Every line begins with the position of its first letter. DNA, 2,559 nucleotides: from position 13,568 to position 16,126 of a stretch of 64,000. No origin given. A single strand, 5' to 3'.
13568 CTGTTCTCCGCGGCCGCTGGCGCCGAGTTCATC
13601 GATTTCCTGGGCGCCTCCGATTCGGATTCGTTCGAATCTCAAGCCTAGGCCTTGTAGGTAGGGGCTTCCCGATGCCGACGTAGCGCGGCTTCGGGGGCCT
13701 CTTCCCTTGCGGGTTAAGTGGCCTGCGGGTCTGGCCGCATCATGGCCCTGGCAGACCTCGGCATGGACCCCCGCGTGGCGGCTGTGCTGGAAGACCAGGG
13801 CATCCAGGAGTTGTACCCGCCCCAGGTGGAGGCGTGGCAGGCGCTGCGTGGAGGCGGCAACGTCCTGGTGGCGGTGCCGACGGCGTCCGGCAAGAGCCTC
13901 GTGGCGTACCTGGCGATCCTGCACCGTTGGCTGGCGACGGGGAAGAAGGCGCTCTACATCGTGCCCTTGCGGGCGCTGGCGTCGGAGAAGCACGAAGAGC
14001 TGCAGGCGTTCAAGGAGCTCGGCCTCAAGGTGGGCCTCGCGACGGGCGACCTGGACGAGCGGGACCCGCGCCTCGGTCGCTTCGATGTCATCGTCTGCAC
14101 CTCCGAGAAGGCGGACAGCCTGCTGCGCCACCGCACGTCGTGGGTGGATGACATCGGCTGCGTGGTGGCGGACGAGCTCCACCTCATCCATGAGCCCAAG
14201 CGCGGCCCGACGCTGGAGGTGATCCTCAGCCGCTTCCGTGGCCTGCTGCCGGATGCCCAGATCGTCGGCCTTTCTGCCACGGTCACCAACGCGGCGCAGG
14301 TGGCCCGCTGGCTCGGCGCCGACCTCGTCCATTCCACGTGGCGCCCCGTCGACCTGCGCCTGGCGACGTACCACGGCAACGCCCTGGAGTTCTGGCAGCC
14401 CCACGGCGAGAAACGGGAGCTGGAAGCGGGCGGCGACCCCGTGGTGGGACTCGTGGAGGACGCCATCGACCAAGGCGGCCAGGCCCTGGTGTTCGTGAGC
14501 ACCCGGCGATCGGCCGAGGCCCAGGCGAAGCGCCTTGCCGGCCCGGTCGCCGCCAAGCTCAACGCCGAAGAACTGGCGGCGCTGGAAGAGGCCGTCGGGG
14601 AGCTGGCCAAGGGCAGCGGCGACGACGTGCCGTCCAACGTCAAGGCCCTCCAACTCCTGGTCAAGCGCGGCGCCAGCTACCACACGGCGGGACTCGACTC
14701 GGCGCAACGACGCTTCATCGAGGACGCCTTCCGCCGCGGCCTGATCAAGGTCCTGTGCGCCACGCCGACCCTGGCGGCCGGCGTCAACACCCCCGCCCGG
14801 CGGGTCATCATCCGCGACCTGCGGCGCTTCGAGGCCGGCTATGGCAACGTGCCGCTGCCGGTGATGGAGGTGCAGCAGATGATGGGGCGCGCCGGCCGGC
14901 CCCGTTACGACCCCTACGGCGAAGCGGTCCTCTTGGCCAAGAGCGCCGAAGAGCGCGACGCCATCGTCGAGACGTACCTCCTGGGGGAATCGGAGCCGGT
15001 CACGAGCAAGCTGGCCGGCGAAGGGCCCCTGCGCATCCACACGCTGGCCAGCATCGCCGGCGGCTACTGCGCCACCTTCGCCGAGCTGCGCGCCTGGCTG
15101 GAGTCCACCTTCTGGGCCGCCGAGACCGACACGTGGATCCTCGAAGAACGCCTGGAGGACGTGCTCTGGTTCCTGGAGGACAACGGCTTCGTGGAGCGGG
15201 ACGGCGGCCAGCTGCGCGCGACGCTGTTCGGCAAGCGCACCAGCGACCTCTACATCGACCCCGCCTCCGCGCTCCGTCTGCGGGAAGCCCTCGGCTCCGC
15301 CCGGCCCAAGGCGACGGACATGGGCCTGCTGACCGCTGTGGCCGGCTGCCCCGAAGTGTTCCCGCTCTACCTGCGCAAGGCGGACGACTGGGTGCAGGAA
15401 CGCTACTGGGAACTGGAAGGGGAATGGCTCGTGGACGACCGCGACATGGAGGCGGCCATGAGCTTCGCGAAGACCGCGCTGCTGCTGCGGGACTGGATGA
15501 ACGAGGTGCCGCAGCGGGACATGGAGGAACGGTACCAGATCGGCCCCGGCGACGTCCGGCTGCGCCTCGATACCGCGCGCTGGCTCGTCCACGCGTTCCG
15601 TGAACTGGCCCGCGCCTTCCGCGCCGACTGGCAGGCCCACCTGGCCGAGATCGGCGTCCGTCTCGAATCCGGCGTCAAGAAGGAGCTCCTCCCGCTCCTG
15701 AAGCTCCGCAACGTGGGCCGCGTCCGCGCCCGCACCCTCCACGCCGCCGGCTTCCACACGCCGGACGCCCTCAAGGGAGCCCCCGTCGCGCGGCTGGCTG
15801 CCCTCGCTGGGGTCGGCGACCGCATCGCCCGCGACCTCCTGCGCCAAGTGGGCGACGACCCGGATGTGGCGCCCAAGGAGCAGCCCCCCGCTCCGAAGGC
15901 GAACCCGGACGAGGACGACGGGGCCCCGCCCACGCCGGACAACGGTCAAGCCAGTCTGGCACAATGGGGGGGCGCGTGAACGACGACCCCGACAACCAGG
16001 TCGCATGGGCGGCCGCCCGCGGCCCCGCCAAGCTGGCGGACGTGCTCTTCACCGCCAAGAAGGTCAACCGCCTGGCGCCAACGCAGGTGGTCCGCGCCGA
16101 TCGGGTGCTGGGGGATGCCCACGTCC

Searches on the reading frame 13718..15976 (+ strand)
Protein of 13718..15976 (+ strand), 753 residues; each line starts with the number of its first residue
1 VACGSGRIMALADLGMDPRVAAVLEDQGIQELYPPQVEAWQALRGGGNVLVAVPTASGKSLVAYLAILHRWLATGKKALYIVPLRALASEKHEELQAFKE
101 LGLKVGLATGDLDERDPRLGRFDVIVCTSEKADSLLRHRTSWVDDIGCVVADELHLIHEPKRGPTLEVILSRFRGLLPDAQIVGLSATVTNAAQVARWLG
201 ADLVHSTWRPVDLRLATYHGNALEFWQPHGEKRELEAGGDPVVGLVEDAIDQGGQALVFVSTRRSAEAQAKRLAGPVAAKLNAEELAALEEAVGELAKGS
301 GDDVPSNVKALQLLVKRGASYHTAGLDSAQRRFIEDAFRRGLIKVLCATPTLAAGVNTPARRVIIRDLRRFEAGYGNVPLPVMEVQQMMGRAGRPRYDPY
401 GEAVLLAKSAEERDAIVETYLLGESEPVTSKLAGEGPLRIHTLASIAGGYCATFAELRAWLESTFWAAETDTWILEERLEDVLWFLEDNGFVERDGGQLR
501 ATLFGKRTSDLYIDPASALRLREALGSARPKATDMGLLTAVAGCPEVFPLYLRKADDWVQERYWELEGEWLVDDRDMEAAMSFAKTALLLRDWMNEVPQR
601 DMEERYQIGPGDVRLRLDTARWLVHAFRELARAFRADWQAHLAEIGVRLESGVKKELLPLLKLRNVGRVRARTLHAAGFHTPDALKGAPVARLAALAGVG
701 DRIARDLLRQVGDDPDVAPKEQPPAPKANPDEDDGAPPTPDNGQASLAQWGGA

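Call 5: search_protein_families(library=pfam, proteins=[window:13718-15976:+], max_evalue=0.1)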
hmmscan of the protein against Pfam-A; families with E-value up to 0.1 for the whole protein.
window:13718-15976:+ (753 aa): 8 families
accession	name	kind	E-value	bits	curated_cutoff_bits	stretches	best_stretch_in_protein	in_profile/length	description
PF00270.35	DEAD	-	2.1e-31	109.3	26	1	34-192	2-164/167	DEAD/DEAH box helicase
PF21280.2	Helicase_dom4_arc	-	2.9e-27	95.4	27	1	535-652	1-125/125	Archaeal helicase, domain 4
PF00271.37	Helicase_C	-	1.7e-10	41.6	23.5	1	317-395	40-109/110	Helicase conserved C-terminal domain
PF14520.12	HHH_5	-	5.1e-09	36.9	27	1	659-710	3-54/57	Helix-hairpin-helix domain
PF04851.21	ResIII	-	1.7e-08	35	22.5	1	31-189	3-162/164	Type III restriction enzyme, res subunit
PF22527.2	DEXQc_Suv3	-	7.9e-07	29.2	27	1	53-165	20-113/154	DEXQ-box helicase domain of Suv3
PF12826.13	HHH_2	-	2.7e-06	27.9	27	1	661-706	6-50/64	Helix-hairpin-helix motif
PF20470.4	HTH_61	-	0.021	15.7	24.3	1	401-493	1-92/92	Helix-turn-helix domain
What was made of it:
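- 13742..15979 (+): Downstream flank: Hel308/Ski2-type archaeal helicase. It anchors the slot in which family B and its L002 counterparts sit. Pfam DEAD, Helicase_dom4_arc and HHH_5 (call 5).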

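Call 10: find_related_loci(query=window:13718-15976:+, collection=genome_contigs, flank=10000)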
Query window:13718-15976:+ (753 aa) in genome_contigs; peptide patterns used: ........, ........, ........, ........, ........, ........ (x = any residue, [..] = any of these).
129 stretches matched a pattern; 7 encode a relative of the query (tblastn E <= 1e-3); 7 distinct loci.
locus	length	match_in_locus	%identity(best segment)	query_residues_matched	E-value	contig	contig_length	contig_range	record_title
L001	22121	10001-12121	66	5-713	0e+0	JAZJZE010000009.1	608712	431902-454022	MAG: bacterium isolate ADI_H2L1_1_122_18_3-bin012 ADIH2L11_B012_0_000000000009, whole genome shotgun sequence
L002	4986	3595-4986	76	4-469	0e+0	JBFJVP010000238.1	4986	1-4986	MAG: Thermoplasmatota archaeon isolate Mix_sand19.2022.05.G.106 k141_3252036_length_4986_cov_11.1695, whole genome shotg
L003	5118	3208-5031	56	15-618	0e+0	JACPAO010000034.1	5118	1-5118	MAG: Methanobacteriota archaeon isolate NC_groundwater_233_Ag_S-0.2um_67_7 S5_GD2017_2_S2_scaffold_13025, whole genome s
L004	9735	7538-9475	62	14-668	0e+0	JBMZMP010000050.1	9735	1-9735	MAG: Thermoplasmatota archaeon isolate ME_XS_2212_2_bin59 ME_XS_2212_2_bin59_51, whole genome shotgun sequence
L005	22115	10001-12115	44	9-711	4e-166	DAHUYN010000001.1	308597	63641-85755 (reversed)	MAG TPA_asm: Thermoplasmata archaeon isolate clean271 NODE_1_length_308597_cov_8.942133, whole genome shotgun sequence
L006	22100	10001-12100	68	9-712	0e+0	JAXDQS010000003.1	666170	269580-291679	MAG: Thermoplasmata archaeon isolate BP_740 scaffold_4619942, whole genome shotgun sequence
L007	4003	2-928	35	417-725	7e-47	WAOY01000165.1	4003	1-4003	MAG: DHVE2 group archaeon isolate S143_106 k151_412754, whole genome shotgun sequence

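Call 25: find_homologous_proteins(query=L002:2465-2725:+, max_evalue=1)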
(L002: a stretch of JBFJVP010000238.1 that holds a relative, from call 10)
Query L002:2465-2725:+ (87 aa): 1 proteins with E <= 1 among 4 candidates.
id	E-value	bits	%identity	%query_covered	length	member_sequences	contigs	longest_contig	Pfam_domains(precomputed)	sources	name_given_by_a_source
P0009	1.7e-53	196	99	100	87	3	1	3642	-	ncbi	-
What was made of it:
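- Tried and rejected: L002-a as query (call 25);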

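Call 29: find_related_loci(query=window:13718-15976:+, collection=metagenome_contigs, flank=6000)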
Query window:13718-15976:+ (753 aa) in metagenome_contigs; peptide patterns used: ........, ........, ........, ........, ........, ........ (x = any residue, [..] = any of these).
210 stretches matched a pattern, but none encodes a relative of the query by tblastn (E <= 1e-3).
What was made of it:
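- Tried and rejected: A Hel308 scan of JGI metagenomes found nothing (call 29).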

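Call 30: find_homologous_proteins(query=window:13742-15976:+, max_evalue=1e-100)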
Query window:13742-15976:+ (745 aa): 7958 proteins with E <= 1e-100 among 8000 candidates; the best 120 are listed.
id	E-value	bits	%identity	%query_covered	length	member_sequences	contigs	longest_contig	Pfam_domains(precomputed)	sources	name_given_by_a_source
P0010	0.0e+0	1672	100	100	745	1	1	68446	PF12826.14,PF00270.36,PF14520.13,PF00271.38,PF21280.3,PF22527.3,PF04851.22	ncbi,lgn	ncbi:MAG: DEAD/DEAH box helicase [Thermoplasmatota archaeon]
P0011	0.0e+0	1160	72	99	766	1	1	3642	PF00270.36,PF14520.13,PF00271.38,PF21280.3,PF22527.3,PF04851.22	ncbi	-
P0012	0.0e+0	1154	70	99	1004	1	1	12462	PF00270.36,PF14520.13,PF00271.38,PF21280.3,PF22527.3,PF06054.19,PF04851.22,PF25164.2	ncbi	-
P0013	0.0e+0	1083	68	100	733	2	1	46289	PF00270.36,PF14520.13,PF00271.38,PF21280.3,PF22527.3,PF04851.22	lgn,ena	-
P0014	0.0e+0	1057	65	100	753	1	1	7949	PF00270.36,PF14520.13,PF00271.38,PF21280.3,PF22527.3,PF04851.22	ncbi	-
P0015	0.0e+0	1056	64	100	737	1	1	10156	PF00270.36,PF14520.13,PF00271.38,PF21280.3,PF22527.3,PF04851.22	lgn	-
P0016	0.0e+0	1051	66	95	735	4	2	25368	PF00270.36,PF14520.13,PF00271.38,PF21280.3,PF22527.3,PF04851.22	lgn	-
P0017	0.0e+0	1050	65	99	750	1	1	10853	PF00270.36,PF14520.13,PF00271.38,PF21280.3,PF22527.3,PF04851.22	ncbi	-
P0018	0.0e+0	1047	64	100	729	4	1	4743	PF00270.36,PF20470.5,PF14520.13,PF00271.38,PF21280.3,PF22527.3,PF04851.22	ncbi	-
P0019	0.0e+0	1046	65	100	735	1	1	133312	PF00270.36,PF20470.5,PF14520.13,PF00271.38,PF21280.3,PF22527.3,PF04851.22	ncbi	-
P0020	0.0e+0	1045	65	100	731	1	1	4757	PF00270.36,PF20470.5,PF14520.13,PF00271.38,PF21280.3,PF22527.3,PF04851.22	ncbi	-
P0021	0.0e+0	1042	64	100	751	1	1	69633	PF00270.36,PF20470.5,PF14520.13,PF00271.38,PF21280.3,PF22527.3,PF04851.22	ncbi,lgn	-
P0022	0.0e+0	1041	64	100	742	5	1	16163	PF00270.36,PF20470.5,PF14520.13,PF00271.38,PF21280.3,PF22527.3,PF04851.22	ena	-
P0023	0.0e+0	1039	64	100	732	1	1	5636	PF00270.36,PF14520.13,PF00271.38,PF21280.3,PF22527.3,PF04851.22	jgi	jgi:helicase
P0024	0.0e+0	1038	65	100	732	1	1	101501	PF00270.36,PF14520.13,PF00271.38,PF21280.3,PF22527.3,PF04851.22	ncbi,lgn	-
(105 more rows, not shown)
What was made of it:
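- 13742..15979 (+): 745-aa NCBI protein P0010 (call 30).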

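Call 31: find_encoding_contigs(protein=P0012, flank=8000, max_places=2)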
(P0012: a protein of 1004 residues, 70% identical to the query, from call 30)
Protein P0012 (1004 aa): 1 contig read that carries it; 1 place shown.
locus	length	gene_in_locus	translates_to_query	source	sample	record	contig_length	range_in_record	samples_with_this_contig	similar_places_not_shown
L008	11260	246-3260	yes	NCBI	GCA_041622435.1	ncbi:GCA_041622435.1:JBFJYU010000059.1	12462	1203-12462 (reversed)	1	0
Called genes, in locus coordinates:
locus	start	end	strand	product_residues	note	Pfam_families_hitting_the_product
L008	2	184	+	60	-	?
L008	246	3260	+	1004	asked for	PF25164:CoiA_N (weak), PF06054:CoiA_nuc (weak), PF00270:DEAD, PF04851:ResIII, PF22527:DEXQc_Suv3 (weak), PF00271:Helicase_C, PF21280:Helicase_dom4_arc, PF14520:HHH_5 (weak)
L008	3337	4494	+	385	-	PF07995:GSDH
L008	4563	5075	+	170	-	PF08617:CGI-121 (weak)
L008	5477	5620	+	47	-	-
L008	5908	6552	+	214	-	PF00702:Hydrolase, PF12710:HAD (weak), PF13419:HAD_2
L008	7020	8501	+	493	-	PF01523:PmbA_TldD_1st, PF19290:PmbA_TldD_2nd (weak), PF19289:PmbA_TldD_3rd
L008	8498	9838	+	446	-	PF19290:PmbA_TldD_2nd (faint), PF19289:PmbA_TldD_3rd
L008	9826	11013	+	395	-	PF00069:Pkinase, PF07714:PK_Tyr_Ser-Thr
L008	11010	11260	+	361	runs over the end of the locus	PF00069:Pkinase, PF07714:PK_Tyr_Ser-Thr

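Call 32: find_encoding_contigs(protein=P0013, flank=8000, max_places=2)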
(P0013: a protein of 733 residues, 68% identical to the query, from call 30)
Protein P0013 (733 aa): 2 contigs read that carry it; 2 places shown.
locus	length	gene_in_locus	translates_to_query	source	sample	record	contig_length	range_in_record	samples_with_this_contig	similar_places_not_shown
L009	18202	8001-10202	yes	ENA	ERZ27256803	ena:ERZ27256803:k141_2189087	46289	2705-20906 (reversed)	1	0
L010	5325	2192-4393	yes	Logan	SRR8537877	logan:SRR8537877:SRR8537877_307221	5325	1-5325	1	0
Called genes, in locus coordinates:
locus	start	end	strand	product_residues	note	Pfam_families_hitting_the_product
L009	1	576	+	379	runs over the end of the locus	PF02771:Acyl-CoA_dh_N, PF02770:Acyl-CoA_dh_M, PF00441:Acyl-CoA_dh_1, PF08028:Acyl-CoA_dh_2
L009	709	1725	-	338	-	PF00801:PKD, PF18911:PKD_4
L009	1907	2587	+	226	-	-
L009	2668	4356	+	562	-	PF01011:PQQ, PF13360:PQQ_2, PF13570:Beta-prop_ACSF4, PF07774:EMC1_C (faint), PF13360:PQQ_2 (weak), PF13570:Beta-prop_ACSF4, PF13360:PQQ_2, PF00127:Copper-bind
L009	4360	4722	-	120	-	PF00989:PAS, PF08448:PAS_4, PF13426:PAS_9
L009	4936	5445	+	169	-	-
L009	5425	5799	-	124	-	-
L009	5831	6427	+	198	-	PF09997:DUF2238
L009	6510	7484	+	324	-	PF06089:Asparaginase_II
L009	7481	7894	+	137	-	-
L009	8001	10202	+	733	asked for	PF04851:ResIII, PF00270:DEAD, PF22527:DEXQc_Suv3 (weak), PF00271:Helicase_C (weak), PF21280:Helicase_dom4_arc, PF14520:HHH_5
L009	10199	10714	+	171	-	PF08617:CGI-121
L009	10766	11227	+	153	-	PF00041:fn3 (weak)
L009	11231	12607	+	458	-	-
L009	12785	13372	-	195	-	PF09339:HTH_IclR (faint), PF13551:HTH_29 (faint), PF25213:HVO_A0261_N (faint), PF01022:HTH_5 (weak), PF01047:MarR (faint), PF13412:HTH_24 (weak), PF24266:HTH_HVO_0163_N, PF01022:HTH_5 (weak), +3 more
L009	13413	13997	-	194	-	PF01978:TrmB (faint), PF12840:HTH_20 (weak), PF13412:HTH_24 (faint), PF24266:HTH_HVO_0163_N (faint), PF12802:MarR_2 (faint), PF01022:HTH_5 (faint), PF17782:WHD_DprA (faint)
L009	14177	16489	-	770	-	PF00801:PKD, PF18911:PKD_4, PF02412:TSP_3 (weak)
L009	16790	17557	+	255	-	-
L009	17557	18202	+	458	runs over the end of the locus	-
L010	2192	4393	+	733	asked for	PF04851:ResIII, PF00270:DEAD, PF22527:DEXQc_Suv3 (weak), PF00271:Helicase_C (weak), PF21280:Helicase_dom4_arc, PF14520:HHH_5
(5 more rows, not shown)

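Call 33: find_encoding_contigs(protein=P0011, flank=8000, max_places=2)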
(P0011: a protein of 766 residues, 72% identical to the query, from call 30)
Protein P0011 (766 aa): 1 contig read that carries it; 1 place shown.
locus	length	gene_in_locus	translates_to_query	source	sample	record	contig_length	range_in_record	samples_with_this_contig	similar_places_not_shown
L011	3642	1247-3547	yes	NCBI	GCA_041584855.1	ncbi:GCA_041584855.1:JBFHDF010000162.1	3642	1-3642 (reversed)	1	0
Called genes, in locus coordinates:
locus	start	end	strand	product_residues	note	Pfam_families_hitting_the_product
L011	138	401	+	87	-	-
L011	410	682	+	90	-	-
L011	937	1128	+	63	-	-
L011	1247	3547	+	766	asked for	PF00270:DEAD, PF04851:ResIII, PF22527:DEXQc_Suv3 (weak), PF00271:Helicase_C, PF21280:Helicase_dom4_arc, PF14520:HHH_5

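Call 50: search_protein_families(library=ncbifam, proteins=[L002:2465-2725:+, L002:2737-3006:+, L002:3264-3512:+], max_evalue=1)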
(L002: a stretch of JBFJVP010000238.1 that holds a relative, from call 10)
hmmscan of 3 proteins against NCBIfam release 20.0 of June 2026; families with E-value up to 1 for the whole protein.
L002:2465-2725:+ (87 aa): 0 families

L002:2737-3006:+ (90 aa): 0 families

L002:3264-3512:+ (83 aa): 2 families
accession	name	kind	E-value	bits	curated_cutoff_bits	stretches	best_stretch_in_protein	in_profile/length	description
NF006696.0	PRK09243.1-3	equivalog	0.15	10.7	503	1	4-54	129-177/451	nicotinate phosphoribosyltransferase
NF009131.0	PRK12484.1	equivalog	0.21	10.2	330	1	4-56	123-173/455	nicotinate phosphoribosyltransferase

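Call 71: search_protein_families(library=pfam, proteins=[L001:6577-6957:+, L001:7015-7353:+, L001:9511-9921:-, L006:9585-9956:-, L009:7481-7891:+, L002:1634-2158:+, L002:10-1542:-, L001:7985-9475:+], max_evalue=0.01)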
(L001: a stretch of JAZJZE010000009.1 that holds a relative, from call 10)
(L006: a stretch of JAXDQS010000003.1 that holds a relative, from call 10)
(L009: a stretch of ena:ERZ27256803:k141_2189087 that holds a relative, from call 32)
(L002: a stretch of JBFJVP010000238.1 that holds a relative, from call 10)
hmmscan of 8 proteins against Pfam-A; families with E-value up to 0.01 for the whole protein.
L001:6577-6957:+ (127 aa): 2 families
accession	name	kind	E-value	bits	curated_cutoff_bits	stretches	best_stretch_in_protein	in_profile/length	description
PF00127.26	Copper-bind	-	2.9e-09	37.7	21.2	1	49-125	7-98/99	Copper binding proteins, plastocyanin/azurin family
PF13473.12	Cupredoxin_1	-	7.5e-09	36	27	1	32-125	8-104/104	Cupredoxin-like domain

L001:7015-7353:+ (113 aa): 2 families
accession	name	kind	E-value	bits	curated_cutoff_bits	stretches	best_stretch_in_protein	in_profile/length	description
PF13473.12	Cupredoxin_1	-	9.2e-11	42.1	27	1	17-111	7-104/104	Cupredoxin-like domain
PF00127.26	Copper-bind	-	1.6e-07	32.1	21.2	1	33-111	5-98/99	Copper binding proteins, plastocyanin/azurin family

L001:9511-9921:- (137 aa): 3 families
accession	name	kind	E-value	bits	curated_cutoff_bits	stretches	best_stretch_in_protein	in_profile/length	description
PF13473.12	Cupredoxin_1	-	0.0003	21.2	27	1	49-129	24-100/104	Cupredoxin-like domain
PF24381.1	DUF7537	-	0.0011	19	31.7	1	12-51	5-44/258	Family of unknown function (DUF7537)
PF00127.26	Copper-bind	-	0.0036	18.1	21.2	1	57-135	14-97/99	Copper binding proteins, plastocyanin/azurin family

L006:9585-9956:- (124 aa): 3 families
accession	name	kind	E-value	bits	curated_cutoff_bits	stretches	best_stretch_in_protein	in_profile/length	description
PF13473.12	Cupredoxin_1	-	1.3e-10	41.6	27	1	27-121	3-102/104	Cupredoxin-like domain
PF00127.26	Copper-bind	-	2.1e-06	28.5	21.2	1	53-123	11-96/99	Copper binding proteins, plastocyanin/azurin family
PF05753.20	TRAP_beta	-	0.0094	15.8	22.4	0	44-72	49-77/178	Translocon-associated protein beta (TRAPB)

L009:7481-7891:+ (137 aa): 0 families

L002:1634-2158:+ (175 aa): 2 families
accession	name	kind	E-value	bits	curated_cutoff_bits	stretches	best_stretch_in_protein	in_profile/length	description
PF14539.12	DUF4442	-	6.2e-14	52.8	25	1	23-153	8-128/132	Domain of unknown function (DUF4442)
PF09500.16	YiiD_C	-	0.00085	19.7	27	1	23-134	8-120/144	Putative thioesterase (yiiD_Cterm)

L002:10-1542:- (511 aa): 3 families
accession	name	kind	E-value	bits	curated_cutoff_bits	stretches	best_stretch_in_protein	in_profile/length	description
PF07690.21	MFS_1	-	2.6e-60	204.6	33.4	1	15-406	2-346/347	Major Facilitator Superfamily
PF00083.30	Sugar_tr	-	3.7e-06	26.5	22.3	1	30-186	32-194/452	Sugar (and other) transporter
PF05977.19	MFS_3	-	5.7e-05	22.2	27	1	12-202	17-208/524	Transmembrane secretion effector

L001:7985-9475:+ (497 aa): 0 families

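Call 73: find_encoding_contigs(protein=P0014, flank=5000, max_places=1)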
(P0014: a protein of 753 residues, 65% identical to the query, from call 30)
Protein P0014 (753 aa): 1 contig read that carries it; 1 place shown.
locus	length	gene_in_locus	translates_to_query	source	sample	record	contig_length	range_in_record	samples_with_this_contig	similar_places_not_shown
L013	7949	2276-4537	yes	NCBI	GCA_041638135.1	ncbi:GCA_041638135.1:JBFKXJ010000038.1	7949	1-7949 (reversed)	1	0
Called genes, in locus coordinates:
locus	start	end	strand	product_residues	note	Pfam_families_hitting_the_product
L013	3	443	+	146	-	?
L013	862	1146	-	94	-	-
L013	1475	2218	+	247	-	-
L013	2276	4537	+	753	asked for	PF04851:ResIII, PF00270:DEAD, PF22527:DEXQc_Suv3 (weak), PF00271:Helicase_C, PF21280:Helicase_dom4_arc, PF14520:HHH_5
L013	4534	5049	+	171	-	PF08617:CGI-121 (weak)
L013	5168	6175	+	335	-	PF00586:AIRS, PF02769:AIRS_C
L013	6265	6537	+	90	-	-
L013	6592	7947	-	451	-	?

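Call 74: find_encoding_contigs(protein=P0016, flank=5000, max_places=1)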
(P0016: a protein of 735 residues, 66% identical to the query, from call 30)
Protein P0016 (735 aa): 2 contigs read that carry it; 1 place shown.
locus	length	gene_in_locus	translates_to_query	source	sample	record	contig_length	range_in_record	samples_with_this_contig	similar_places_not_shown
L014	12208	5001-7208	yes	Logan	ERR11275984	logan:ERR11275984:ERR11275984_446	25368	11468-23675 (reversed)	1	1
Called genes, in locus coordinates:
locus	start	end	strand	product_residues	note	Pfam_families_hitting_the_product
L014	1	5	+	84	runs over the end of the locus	-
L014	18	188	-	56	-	PF24333:DUF7501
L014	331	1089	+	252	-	PF13828:DUF4190 (weak)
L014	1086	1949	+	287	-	-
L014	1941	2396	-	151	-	-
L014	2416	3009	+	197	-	-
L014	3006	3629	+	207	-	PF09997:DUF2238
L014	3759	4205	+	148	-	-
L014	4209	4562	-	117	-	PF13473:Cupredoxin_1, PF00127:Copper-bind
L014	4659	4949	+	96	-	-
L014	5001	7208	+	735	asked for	PF04851:ResIII, PF00270:DEAD, PF22527:DEXQc_Suv3 (weak), PF00271:Helicase_C, PF21280:Helicase_dom4_arc, PF14520:HHH_5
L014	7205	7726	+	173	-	PF08617:CGI-121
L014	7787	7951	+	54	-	-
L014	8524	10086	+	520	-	PF26766:Choice_anch_L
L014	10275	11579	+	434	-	-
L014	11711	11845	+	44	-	-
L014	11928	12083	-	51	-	-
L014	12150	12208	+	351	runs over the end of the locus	PF01571:GCV_T, PF08669:GCV_T_C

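Call 75: find_encoding_contigs(protein=P0017, flank=5000, max_places=1)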
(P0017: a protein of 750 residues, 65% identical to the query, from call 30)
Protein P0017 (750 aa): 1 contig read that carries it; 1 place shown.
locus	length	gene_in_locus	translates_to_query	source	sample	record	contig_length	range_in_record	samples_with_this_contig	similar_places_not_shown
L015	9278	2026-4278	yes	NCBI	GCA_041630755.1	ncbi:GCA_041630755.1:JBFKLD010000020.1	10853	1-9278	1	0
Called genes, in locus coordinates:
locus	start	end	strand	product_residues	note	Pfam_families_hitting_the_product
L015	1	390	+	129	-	?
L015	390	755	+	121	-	-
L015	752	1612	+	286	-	PF06089:Asparaginase_II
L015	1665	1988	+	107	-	-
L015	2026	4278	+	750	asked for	PF00270:DEAD, PF04851:ResIII, PF22527:DEXQc_Suv3 (weak), PF00271:Helicase_C, PF21280:Helicase_dom4_arc, PF14520:HHH_5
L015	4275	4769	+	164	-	PF08617:CGI-121 (weak)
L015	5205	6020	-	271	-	PF01812:5-FTHF_cyc-lig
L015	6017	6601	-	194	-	-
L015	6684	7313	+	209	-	PF00702:Hydrolase, PF13419:HAD_2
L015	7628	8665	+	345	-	PF01571:GCV_T, PF08669:GCV_T_C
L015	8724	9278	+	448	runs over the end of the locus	PF00070:Pyr_redox (faint), PF01370:Epimerase (faint), PF02254:TrkA_N, PF02558:ApbA (faint), PF13241:NAD_binding_7 (weak), PF02080:TrkA_C, PF02254:TrkA_N, PF02080:TrkA_C, +2 more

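Call 76: find_encoding_contigs(protein=P0015, flank=5000, max_places=1)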
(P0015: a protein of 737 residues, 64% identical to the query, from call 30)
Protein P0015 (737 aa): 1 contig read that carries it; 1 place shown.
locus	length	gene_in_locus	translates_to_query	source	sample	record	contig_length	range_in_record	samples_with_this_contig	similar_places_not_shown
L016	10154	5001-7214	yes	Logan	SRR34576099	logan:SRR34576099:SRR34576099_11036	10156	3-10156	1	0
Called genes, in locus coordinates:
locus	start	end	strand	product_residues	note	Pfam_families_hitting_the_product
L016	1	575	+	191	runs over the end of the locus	?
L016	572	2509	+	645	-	PF02934:GatB_N, PF02938:GAD, PF02637:GatB_Yqey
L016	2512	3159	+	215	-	PF02545:Maf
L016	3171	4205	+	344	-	PF06089:Asparaginase_II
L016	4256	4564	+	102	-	-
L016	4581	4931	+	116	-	-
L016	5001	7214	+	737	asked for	PF04851:ResIII, PF00270:DEAD, PF22527:DEXQc_Suv3 (weak), PF00271:Helicase_C, PF21280:Helicase_dom4_arc, PF14520:HHH_5 (weak)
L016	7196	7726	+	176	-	PF08617:CGI-121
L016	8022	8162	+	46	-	-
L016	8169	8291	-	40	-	-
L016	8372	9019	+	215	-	PF00702:Hydrolase, PF12710:HAD (weak), PF13419:HAD_2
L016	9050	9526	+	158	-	PF18306:LDcluster4, PF03641:Lysine_decarbox (weak)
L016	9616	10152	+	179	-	?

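Call 78: predict_structure(protein=P0009)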
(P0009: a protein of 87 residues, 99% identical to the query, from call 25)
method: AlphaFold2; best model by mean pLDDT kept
length: 87 residues; sequences in the alignment: 1
mean_pLDDT: 46.1   pTM: 0.22
mean pLDDT of the five models: 46.1, 42.6, 40.5, 39.3, 38.0
residues with pLDDT >= 90: 0; 70-90: 0; 50-70: 27; < 50: 60
segments of 3 or more residues with pLDDT < 50: 1-5, 20-26, 29-41, 43-68, 84-87
pLDDT, mean of each block of 10 residues (from residue 1): 49 54 47 40 42 39 44 51 48
secondary structure, 60 per line:
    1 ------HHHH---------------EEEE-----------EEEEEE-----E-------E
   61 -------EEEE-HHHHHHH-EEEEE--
elements in order: H7-10 E26-29 E41-46 E68-71 H73-79 E81-85

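Call 85: search_protein_families(library=phrogs, proteins=[L002:2465-2725:+, L002:2737-3006:+, L002:3264-3512:+], max_evalue=0.1)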
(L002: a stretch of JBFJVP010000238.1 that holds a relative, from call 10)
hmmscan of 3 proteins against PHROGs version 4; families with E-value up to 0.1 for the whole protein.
L002:2465-2725:+ (87 aa): 0 families

L002:2737-3006:+ (90 aa): 0 families

L002:3264-3512:+ (83 aa): 0 families
